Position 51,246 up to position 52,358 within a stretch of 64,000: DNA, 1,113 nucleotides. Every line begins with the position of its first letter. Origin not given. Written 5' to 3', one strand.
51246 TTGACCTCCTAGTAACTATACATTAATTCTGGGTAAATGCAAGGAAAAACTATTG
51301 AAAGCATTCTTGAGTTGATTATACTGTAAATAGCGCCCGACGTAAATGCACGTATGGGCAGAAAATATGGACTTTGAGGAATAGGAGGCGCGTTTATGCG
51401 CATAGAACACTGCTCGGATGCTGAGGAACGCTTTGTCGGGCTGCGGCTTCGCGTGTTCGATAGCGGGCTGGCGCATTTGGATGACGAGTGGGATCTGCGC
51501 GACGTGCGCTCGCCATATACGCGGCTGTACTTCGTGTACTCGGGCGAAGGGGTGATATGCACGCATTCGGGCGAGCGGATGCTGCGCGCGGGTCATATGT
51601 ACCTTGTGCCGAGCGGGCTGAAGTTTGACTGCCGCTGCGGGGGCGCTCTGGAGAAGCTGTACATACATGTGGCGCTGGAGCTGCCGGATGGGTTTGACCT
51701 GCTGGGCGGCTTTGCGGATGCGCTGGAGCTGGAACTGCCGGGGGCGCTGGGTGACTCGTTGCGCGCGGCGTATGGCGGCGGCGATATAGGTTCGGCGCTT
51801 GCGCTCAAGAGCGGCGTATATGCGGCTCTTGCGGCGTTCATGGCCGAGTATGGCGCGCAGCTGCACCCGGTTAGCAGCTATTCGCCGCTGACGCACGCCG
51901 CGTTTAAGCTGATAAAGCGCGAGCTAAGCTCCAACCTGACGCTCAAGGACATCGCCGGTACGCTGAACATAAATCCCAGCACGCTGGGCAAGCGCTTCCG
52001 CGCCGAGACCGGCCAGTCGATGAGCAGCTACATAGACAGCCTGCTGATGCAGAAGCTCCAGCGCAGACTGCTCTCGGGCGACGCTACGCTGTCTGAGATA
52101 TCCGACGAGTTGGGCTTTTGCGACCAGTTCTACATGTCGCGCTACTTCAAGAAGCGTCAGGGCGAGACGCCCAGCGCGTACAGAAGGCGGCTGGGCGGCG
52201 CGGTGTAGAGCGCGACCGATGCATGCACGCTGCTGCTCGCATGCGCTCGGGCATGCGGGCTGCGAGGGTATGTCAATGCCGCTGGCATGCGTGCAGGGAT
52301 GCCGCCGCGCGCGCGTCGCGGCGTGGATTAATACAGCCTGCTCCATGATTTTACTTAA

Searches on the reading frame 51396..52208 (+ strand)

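Call 5: search_protein_families(library=pfam, max_evalue=1, proteins=[window:51396-52208:+])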
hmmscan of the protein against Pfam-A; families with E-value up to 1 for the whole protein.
window:51396-52208:+ (270 aa): 5 families
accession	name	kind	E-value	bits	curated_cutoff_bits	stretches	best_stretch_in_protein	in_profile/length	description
PF00165.29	HTH_AraC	-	3.7e-21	75.2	26.6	2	227-264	6-42/42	Bacterial regulatory helix-turn-helix proteins, AraC family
PF12833.13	HTH_18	-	1.4e-19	70.5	33.6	1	187-265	2-80/80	Helix-turn-helix domain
PF14525.12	AraC_binding_2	-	0.0083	16.3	27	1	41-160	55-151/173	AraC-binding-like domain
PF07883.17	Cupin_2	-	0.018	15.2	27.2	1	40-83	17-60/70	Cupin domain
PF10668.15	Phage_terminase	-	0.13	12.4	22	1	163-197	6-39/67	Phage terminase small subunit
